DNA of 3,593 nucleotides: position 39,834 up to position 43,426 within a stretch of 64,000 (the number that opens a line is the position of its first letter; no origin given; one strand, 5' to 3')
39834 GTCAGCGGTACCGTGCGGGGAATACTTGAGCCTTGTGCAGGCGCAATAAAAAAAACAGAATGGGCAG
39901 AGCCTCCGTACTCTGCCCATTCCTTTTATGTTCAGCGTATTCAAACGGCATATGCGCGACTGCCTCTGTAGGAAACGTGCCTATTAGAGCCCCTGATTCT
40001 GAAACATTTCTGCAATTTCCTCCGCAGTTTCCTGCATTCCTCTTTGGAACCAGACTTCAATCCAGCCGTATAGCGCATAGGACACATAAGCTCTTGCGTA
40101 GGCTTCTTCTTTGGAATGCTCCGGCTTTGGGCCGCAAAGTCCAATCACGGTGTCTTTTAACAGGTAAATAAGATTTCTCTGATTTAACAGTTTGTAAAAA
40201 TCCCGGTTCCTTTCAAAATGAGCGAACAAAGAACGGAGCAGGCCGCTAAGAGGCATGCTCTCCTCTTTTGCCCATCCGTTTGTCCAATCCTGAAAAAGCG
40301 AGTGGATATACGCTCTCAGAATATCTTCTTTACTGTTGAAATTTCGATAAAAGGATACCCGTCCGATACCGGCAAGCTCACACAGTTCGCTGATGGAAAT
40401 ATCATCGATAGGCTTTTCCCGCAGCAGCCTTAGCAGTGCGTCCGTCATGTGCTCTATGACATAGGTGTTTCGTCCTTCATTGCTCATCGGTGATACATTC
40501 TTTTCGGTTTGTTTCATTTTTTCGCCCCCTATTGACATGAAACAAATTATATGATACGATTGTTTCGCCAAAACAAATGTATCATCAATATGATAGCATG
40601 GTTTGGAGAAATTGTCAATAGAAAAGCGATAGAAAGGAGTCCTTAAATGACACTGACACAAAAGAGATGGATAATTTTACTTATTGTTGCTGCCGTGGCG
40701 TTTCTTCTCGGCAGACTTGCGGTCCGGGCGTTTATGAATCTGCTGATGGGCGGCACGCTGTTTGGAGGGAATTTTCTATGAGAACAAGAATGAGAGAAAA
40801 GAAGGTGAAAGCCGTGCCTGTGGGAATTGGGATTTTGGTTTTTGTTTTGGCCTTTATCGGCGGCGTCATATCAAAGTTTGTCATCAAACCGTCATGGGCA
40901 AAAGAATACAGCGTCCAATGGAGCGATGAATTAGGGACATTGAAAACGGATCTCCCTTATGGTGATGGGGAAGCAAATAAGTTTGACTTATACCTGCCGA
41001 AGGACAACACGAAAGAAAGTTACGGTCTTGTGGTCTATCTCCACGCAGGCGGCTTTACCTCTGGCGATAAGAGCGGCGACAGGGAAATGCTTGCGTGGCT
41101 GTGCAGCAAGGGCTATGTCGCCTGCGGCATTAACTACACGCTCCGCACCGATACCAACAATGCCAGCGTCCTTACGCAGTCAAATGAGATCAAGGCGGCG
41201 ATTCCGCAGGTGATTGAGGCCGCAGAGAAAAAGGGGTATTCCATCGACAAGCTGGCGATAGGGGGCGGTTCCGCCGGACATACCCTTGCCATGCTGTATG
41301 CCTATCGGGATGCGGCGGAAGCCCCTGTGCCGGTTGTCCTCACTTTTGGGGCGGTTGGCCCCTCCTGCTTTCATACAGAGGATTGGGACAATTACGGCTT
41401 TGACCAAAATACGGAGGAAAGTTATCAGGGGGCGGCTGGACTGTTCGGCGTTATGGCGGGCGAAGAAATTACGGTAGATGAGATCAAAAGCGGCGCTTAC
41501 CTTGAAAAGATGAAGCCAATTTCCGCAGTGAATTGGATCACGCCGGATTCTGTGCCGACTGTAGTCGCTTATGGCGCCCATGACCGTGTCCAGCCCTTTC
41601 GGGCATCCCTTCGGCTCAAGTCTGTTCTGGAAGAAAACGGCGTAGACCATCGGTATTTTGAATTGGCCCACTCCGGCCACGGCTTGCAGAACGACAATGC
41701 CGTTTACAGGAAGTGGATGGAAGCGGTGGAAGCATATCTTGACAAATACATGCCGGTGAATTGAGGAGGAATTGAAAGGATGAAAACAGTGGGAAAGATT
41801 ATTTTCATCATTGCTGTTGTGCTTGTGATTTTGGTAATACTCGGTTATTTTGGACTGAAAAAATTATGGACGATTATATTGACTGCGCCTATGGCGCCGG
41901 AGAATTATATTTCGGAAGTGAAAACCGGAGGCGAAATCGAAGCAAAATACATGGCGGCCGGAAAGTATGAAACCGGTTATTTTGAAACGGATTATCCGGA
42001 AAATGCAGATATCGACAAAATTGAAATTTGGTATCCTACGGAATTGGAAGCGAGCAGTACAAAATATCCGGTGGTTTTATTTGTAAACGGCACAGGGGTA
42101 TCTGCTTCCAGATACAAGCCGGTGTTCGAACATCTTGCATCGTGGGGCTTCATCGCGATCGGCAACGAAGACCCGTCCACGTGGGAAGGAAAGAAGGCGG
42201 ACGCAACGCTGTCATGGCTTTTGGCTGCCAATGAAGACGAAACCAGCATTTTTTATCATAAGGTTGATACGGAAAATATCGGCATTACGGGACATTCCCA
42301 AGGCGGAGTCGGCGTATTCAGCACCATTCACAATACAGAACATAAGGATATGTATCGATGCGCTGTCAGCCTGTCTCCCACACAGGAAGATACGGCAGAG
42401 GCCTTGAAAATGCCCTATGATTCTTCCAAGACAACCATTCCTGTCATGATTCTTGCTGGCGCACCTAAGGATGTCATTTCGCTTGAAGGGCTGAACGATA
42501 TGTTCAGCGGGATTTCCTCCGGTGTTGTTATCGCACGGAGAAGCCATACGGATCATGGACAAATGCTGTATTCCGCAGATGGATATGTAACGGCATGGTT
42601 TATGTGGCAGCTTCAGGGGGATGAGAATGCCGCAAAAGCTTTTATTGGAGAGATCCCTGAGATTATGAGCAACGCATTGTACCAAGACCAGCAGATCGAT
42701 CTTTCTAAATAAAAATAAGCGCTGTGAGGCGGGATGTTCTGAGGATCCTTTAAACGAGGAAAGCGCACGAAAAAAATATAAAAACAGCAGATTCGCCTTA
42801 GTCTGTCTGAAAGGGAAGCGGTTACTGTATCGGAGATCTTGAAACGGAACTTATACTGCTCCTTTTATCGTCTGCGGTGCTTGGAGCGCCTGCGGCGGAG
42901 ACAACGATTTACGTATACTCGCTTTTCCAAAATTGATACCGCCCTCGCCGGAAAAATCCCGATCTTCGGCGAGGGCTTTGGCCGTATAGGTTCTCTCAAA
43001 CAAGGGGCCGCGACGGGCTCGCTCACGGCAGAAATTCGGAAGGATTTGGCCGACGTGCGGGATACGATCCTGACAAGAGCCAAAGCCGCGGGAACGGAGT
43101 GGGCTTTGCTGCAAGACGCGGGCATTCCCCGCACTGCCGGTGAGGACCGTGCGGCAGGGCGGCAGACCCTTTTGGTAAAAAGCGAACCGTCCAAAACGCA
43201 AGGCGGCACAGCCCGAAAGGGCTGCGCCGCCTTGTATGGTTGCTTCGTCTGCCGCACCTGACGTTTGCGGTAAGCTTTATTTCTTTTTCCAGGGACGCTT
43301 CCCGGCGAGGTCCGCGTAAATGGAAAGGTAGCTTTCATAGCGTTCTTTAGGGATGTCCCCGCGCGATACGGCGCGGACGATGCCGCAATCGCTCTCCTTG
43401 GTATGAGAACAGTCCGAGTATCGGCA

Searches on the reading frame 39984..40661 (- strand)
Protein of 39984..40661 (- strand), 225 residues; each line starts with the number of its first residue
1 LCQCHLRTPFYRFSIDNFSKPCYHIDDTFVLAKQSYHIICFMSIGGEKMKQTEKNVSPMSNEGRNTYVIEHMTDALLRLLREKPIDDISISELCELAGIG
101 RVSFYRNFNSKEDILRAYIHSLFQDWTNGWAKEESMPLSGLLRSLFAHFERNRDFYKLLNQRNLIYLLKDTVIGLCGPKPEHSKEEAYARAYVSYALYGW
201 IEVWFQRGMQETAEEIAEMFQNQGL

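Call 16: search_protein_families(library=pfam, proteins=[window:39984-40661:-])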
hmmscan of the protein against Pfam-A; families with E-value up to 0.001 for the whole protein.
window:39984-40661:- (225 aa): 2 families
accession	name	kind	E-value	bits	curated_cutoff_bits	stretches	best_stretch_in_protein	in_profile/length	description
PF00440.29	TetR_N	-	3.1e-10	40.1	24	1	74-117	3-46/47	Bacterial regulatory proteins, tetR family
PF14278.11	TetR_C_8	-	5.8e-09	36.4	26.1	1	142-222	7-99/103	Transcriptional regulator C-terminal region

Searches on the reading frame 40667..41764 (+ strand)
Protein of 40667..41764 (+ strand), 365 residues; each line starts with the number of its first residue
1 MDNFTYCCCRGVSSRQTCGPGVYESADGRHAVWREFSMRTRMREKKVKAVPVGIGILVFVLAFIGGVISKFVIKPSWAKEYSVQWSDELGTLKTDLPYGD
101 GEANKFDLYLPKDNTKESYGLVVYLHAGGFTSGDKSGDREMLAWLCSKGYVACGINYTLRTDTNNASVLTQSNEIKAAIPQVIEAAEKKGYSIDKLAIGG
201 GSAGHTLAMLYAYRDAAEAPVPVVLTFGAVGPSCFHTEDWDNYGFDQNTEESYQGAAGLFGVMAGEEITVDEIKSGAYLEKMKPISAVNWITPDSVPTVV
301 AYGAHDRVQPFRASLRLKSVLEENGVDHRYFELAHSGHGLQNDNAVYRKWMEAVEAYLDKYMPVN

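Call 16: search_protein_families(library=pfam, proteins=[window:40667-41764:+])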
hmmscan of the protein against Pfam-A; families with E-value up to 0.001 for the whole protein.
window:40667-41764:+ (365 aa): 3 families
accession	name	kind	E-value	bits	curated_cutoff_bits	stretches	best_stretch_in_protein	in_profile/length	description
PF20434.5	BD-FAE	-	1.3e-20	74.3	26.8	1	107-320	2-214/215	BD-FAE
PF00326.27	Peptidase_S9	-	4.1e-09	36.7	22.6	1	275-362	125-210/213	Prolyl oligopeptidase family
PF07859.19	Abhydrolase_3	-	9.6e-07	29.2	25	1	122-339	1-207/210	alpha/beta hydrolase fold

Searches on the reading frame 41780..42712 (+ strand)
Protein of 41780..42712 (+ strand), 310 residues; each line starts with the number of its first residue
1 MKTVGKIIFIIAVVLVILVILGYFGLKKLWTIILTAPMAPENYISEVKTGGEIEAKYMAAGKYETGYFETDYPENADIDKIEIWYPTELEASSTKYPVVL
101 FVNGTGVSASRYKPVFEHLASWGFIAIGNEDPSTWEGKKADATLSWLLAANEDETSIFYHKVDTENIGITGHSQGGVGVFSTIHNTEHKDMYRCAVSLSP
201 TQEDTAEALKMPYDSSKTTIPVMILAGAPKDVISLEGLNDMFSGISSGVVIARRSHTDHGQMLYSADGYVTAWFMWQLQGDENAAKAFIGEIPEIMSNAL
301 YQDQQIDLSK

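Call 16: search_protein_families(library=pfam, proteins=[window:41780-42712:+])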
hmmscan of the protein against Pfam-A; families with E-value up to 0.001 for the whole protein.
window:41780-42712:+ (310 aa): 5 families
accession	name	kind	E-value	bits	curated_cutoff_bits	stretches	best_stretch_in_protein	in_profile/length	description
PF07224.18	Chlorophyllase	-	4.6e-10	39.2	26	1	92-183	38-134/301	Chlorophyllase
PF12740.14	PETase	-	1.5e-09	38.1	28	1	82-228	43-177/263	PET hydrolase-like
PF03403.19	PAF-AH_p_II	-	7e-06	25.3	20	0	92-130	97-134/372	Platelet-activating factor acetylhydrolase, isoform II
PF12146.15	Hydrolase_4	-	0.00058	19.7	27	0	98-125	6-33/239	Serine aminopeptidase, S33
PF00326.27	Peptidase_S9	-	0.0007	19.6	22.6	0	162-201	61-98/213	Prolyl oligopeptidase family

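Call 19: find_encoding_contigs(protein=window:41780-42712:+, flank=10000, max_places=10)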
Protein window:41780-42712:+ (310 aa): 24 contigs read that carry it; 10 places shown.
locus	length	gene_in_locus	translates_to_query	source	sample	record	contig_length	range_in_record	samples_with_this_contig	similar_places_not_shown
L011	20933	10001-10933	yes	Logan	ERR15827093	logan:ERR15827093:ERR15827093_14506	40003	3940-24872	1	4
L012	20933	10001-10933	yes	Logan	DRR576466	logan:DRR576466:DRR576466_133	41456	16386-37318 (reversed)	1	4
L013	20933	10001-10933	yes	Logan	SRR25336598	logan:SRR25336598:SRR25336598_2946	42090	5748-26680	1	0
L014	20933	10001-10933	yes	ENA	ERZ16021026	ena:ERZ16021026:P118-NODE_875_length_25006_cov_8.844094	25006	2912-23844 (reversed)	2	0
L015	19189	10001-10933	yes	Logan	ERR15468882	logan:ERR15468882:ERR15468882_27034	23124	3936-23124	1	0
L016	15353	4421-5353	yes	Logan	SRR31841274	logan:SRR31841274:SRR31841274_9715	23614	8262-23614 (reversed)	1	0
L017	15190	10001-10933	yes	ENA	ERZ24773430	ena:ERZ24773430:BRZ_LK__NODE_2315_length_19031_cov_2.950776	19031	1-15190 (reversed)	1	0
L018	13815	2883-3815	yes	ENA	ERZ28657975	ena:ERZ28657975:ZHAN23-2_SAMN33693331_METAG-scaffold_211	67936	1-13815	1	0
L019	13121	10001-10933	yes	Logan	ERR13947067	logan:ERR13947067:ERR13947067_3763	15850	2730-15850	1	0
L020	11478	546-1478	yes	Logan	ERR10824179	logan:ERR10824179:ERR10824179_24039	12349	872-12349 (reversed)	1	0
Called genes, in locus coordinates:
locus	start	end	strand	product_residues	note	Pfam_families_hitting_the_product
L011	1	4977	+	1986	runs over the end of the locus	PF00395:SLH (weak)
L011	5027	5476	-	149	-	-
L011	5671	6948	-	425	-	PF00465:Fe-ADH, PF13685:Fe-ADH_2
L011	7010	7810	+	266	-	-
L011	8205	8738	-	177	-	PF00440:TetR_N, PF14278:TetR_C_8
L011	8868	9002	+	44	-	-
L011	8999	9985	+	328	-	PF20434:BD-FAE, PF07859:Abhydrolase_3 (weak), PF00326:Peptidase_S9 (weak)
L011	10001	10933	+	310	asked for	PF07224:Chlorophyllase, PF12740:PETase, PF03403:PAF-AH_p_II (faint)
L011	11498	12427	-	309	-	PF16745:RsgA_N, PF03193:RsgA_GTPase, PF01926:MMR_HSR1 (weak)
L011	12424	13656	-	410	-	PF00069:Pkinase, PF07714:PK_Tyr_Ser-Thr, PF03109:ABC1 (weak)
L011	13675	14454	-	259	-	PF13672:PP2C_2, PF00481:PP2C (weak)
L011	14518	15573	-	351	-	PF21016:RlmN_N, PF04055:Radical_SAM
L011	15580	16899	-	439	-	PF01029:NusB, PF22458:RsmF-B_ferredox, PF01189:Methyltr_RsmB-F, PF01728:FtsJ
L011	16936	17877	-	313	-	PF00551:Formyl_trans_N, PF02911:Formyl_trans_C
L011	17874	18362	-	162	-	PF01327:Pep_deformylase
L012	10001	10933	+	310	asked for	PF07224:Chlorophyllase, PF12740:PETase, PF03403:PAF-AH_p_II (faint)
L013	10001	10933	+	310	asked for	PF07224:Chlorophyllase, PF12740:PETase, PF03403:PAF-AH_p_II (faint)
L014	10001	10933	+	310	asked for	PF07224:Chlorophyllase, PF12740:PETase, PF03403:PAF-AH_p_II (faint)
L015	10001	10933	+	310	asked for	PF07224:Chlorophyllase, PF12740:PETase, PF03403:PAF-AH_p_II (faint)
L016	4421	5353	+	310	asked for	PF07224:Chlorophyllase, PF12740:PETase, PF03403:PAF-AH_p_II (faint)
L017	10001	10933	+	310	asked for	PF07224:Chlorophyllase, PF12740:PETase, PF03403:PAF-AH_p_II (faint)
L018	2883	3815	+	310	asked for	PF07224:Chlorophyllase, PF12740:PETase, PF03403:PAF-AH_p_II (faint)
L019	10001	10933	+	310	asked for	PF07224:Chlorophyllase, PF12740:PETase, PF03403:PAF-AH_p_II (faint)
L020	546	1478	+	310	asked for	PF07224:Chlorophyllase, PF12740:PETase, PF03403:PAF-AH_p_II (faint)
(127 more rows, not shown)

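Call 35: find_homologous_proteins(query=window:41780-42712:+, max_evalue=1e-20)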
Query window:41780-42712:+ (310 aa): 3421 proteins with E <= 1e-20 among 4924 candidates; the best 120 are listed.
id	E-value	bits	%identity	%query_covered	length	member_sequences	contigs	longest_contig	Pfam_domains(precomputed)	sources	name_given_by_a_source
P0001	5.1e-203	691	99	100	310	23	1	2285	PF03403.20,PF12740.15,PF07224.18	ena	-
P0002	6.5e-170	582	81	100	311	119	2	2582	PF03403.20,PF12740.15,PF07224.18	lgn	-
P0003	5.6e-168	576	82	100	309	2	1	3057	PF03403.20,PF12740.15,PF07224.18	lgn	-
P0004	1.7e-167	574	82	100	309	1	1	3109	PF03403.20,PF12740.15,PF07224.18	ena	-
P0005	7.5e-167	572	81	99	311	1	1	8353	PF03403.20,PF12740.15,PF07224.18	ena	-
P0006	1.4e-166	571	81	100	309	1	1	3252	PF03403.20,PF12740.15,PF07224.18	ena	-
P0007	2.4e-166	571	82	99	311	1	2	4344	PF03403.20,PF12740.15,PF07224.18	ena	-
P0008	2.5e-166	570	81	99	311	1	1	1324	PF03403.20,PF12740.15,PF07224.18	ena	-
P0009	3.3e-166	570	81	99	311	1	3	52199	PF03403.20,PF12740.15,PF07224.18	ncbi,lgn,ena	-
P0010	3.7e-166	570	81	100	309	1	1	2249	PF03403.20,PF12740.15,PF07224.18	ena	-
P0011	4.3e-166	570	81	100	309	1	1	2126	PF03403.20,PF12740.15,PF07224.18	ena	-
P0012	1.2e-165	568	81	99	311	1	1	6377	PF12740.15,PF07224.18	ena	-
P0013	1.6e-165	568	81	99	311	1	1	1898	PF12740.15,PF07224.18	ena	-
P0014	4.6e-165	566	81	99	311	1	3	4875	PF12740.15,PF07224.18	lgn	-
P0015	8.5e-165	565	81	99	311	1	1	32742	PF03403.20,PF12740.15,PF07224.18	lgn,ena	-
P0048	1.3e-148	512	83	88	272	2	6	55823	PF03403.20,PF12740.15,PF07224.18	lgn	-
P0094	2.7e-124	432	97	65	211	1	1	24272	PF03403.20,PF12740.15,PF07224.18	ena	-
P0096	5.8e-124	431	86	71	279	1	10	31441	PF03403.20,PF12740.15,PF07224.18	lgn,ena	-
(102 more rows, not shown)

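Call 36: find_encoding_contigs(protein=P0009, flank=6000, max_places=3)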
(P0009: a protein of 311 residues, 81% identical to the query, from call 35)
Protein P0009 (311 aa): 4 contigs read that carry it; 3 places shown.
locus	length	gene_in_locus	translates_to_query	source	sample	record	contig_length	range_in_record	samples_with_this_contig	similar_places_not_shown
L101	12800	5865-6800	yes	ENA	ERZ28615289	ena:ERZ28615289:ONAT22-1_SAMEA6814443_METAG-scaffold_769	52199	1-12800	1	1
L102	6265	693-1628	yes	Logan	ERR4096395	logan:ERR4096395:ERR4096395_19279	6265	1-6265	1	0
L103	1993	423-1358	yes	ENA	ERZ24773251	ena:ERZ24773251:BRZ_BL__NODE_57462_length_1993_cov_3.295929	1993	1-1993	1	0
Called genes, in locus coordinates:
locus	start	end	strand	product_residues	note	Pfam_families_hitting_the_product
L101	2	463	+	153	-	?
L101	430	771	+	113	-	PF12643:MazG-like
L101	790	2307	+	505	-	PF00117:GATase, PF02540:NAD_synthase (faint), PF00764:Arginosuc_synth (weak), PF00958:GMP_synt_C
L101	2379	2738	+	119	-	-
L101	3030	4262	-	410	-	PF00872:Transposase_mut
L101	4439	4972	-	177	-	PF00440:TetR_N, PF14278:TetR_C_8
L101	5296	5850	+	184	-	PF00326:Peptidase_S9, PF20434:BD-FAE (faint)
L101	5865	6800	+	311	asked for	PF07224:Chlorophyllase, PF12740:PETase, PF03403:PAF-AH_p_II (faint)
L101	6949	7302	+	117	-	-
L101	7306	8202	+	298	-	-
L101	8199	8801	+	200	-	PF00440:TetR_N, PF14278:TetR_C_8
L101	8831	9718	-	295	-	PF00126:HTH_1, PF03466:LysR_substrate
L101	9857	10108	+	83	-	-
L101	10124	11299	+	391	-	PF00465:Fe-ADH, PF13685:Fe-ADH_2 (weak), PF25137:ADH_Fe_C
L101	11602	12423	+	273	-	PF02110:HK, PF08543:Phos_pyr_kin (weak)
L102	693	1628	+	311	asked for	PF07224:Chlorophyllase, PF12740:PETase, PF03403:PAF-AH_p_II (faint)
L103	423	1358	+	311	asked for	PF07224:Chlorophyllase, PF12740:PETase, PF03403:PAF-AH_p_II (faint)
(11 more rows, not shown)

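Call 37: find_encoding_contigs(protein=P0048, flank=6000, max_places=3)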
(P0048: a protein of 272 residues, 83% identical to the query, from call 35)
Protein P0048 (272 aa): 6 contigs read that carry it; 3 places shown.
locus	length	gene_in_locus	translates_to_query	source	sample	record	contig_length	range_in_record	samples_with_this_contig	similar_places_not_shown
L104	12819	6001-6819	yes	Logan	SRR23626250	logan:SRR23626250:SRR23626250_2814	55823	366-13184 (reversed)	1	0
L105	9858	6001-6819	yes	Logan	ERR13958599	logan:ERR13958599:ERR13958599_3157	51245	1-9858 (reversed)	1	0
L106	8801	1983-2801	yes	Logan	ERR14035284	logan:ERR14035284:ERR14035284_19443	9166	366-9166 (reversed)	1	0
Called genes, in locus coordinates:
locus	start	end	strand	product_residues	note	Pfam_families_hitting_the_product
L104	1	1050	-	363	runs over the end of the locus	PF20434:BD-FAE, PF00326:Peptidase_S9 (faint)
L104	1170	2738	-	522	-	PF00150:Cellulase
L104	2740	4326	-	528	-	PF21104:Glyco_hydro_78_N, PF17389:Bac_rhamnosid6H, PF22422:MGH1-like_GH (faint)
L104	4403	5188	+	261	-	PF12833:HTH_18, PF00165:HTH_AraC (weak)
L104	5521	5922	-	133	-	-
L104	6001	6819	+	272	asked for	PF07224:Chlorophyllase, PF12740:PETase, PF03403:PAF-AH_p_II (faint)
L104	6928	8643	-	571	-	PF01551:Peptidase_M23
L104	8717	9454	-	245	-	PF01507:PAPS_reduct (faint)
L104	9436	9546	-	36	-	-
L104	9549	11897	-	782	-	PF19044:P-loop_TraG (faint), PF01935:DUF87 (faint)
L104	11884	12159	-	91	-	PF12666:PrgI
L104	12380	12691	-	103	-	PF05016:ParE_toxin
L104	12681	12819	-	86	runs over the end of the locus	PF02604:PhdYeFM_antitox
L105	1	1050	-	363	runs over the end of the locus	PF20434:BD-FAE, PF00326:Peptidase_S9 (faint)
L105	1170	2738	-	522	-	PF00150:Cellulase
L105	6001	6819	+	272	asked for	PF07224:Chlorophyllase, PF12740:PETase, PF03403:PAF-AH_p_II (faint)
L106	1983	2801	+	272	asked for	PF07224:Chlorophyllase, PF12740:PETase, PF03403:PAF-AH_p_II (faint)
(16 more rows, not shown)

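Call 47: find_encoding_contigs(protein=P0094, flank=5000, max_places=2)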
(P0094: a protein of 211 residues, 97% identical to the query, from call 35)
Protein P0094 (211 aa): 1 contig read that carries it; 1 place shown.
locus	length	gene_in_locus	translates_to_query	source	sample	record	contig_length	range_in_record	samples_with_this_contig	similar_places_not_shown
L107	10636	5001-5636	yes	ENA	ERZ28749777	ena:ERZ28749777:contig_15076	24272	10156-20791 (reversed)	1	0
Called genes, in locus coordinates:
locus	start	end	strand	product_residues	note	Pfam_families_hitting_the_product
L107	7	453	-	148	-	-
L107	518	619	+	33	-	-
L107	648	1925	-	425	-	PF00465:Fe-ADH, PF13685:Fe-ADH_2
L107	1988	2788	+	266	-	-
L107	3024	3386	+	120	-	-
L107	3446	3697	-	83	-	-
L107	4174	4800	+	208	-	-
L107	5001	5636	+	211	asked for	PF07224:Chlorophyllase, PF12740:PETase, PF03403:PAF-AH_p_II (faint)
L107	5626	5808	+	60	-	-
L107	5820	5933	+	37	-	-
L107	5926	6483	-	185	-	-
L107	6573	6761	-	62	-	-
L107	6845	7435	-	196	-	PF03193:RsgA_GTPase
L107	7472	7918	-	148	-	-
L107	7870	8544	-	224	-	PF00069:Pkinase, PF01636:APH (faint), PF03109:ABC1, PF07714:PK_Tyr_Ser-Thr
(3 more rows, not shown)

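Call 48: find_encoding_contigs(protein=P0015, flank=5000, max_places=2)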
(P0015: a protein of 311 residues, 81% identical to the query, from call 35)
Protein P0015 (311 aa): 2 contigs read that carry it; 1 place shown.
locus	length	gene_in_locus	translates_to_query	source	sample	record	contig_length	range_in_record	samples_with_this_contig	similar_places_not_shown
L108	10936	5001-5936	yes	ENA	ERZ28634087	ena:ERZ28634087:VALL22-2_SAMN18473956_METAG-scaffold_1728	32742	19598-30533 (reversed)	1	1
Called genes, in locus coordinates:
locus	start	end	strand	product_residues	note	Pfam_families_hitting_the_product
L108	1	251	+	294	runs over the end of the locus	PF00701:DHDPS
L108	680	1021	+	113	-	PF12643:MazG-like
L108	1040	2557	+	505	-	PF00117:GATase, PF02540:NAD_synthase (faint), PF00764:Arginosuc_synth (weak), PF00958:GMP_synt_C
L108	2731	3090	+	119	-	-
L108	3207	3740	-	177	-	PF00440:TetR_N, PF14278:TetR_C_8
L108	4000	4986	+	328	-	PF20434:BD-FAE, PF07859:Abhydrolase_3, PF00326:Peptidase_S9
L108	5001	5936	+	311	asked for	PF07224:Chlorophyllase, PF12740:PETase, PF03403:PAF-AH_p_II (faint)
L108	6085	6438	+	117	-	-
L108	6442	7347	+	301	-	-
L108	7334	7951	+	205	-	PF00440:TetR_N, PF14278:TetR_C_8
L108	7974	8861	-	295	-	PF00126:HTH_1, PF03466:LysR_substrate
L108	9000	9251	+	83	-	-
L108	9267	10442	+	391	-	PF00465:Fe-ADH, PF13685:Fe-ADH_2 (weak), PF25137:ADH_Fe_C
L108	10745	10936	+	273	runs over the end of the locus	PF02110:HK, PF08543:Phos_pyr_kin (weak)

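Call 49: find_encoding_contigs(protein=P0096, flank=5000, max_places=3)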
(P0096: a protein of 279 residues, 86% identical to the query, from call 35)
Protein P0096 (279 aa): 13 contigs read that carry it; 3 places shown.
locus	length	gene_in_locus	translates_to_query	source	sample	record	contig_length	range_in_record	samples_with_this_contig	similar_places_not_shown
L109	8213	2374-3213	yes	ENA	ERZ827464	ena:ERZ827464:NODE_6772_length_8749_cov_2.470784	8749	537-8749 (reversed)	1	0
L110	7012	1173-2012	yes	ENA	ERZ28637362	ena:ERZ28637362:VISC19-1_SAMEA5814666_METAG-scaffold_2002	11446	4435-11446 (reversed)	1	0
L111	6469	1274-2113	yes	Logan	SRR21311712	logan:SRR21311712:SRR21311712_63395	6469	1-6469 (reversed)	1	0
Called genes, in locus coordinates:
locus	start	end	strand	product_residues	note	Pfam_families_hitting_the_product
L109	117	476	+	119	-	-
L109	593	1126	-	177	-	PF00440:TetR_N, PF14278:TetR_C_8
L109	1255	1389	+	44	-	-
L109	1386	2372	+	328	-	PF20434:BD-FAE, PF07859:Abhydrolase_3 (weak), PF00326:Peptidase_S9 (weak)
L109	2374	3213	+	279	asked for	PF07224:Chlorophyllase, PF12740:PETase, PF03403:PAF-AH_p_II (faint)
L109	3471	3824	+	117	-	-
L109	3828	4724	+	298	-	-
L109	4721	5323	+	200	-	PF00440:TetR_N, PF14278:TetR_C_8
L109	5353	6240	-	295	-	PF00126:HTH_1, PF03466:LysR_substrate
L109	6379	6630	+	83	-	-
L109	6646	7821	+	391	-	PF00465:Fe-ADH, PF13685:Fe-ADH_2 (weak), PF25137:ADH_Fe_C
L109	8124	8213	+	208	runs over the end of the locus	?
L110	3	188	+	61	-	?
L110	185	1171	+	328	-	PF20434:BD-FAE, PF07859:Abhydrolase_3 (weak), PF00326:Peptidase_S9 (weak)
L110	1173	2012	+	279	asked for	PF07224:Chlorophyllase, PF12740:PETase, PF03403:PAF-AH_p_II (faint)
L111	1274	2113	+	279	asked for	PF07224:Chlorophyllase, PF12740:PETase, PF03403:PAF-AH_p_II (faint)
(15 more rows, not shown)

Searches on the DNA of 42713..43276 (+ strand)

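Call 44: search_dna_similar(query=window:42713-43276:+, collection=plasmids, mode=distant, max_evalue=0.01, max_rows=10)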
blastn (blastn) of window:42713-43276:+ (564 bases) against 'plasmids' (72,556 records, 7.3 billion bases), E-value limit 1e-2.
No match.

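Call 45: search_dna_similar(query=window:42713-43276:+, collection=phages, mode=distant, max_evalue=0.01, max_rows=10)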
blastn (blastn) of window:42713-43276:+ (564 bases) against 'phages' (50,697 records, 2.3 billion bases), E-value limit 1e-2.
No match.
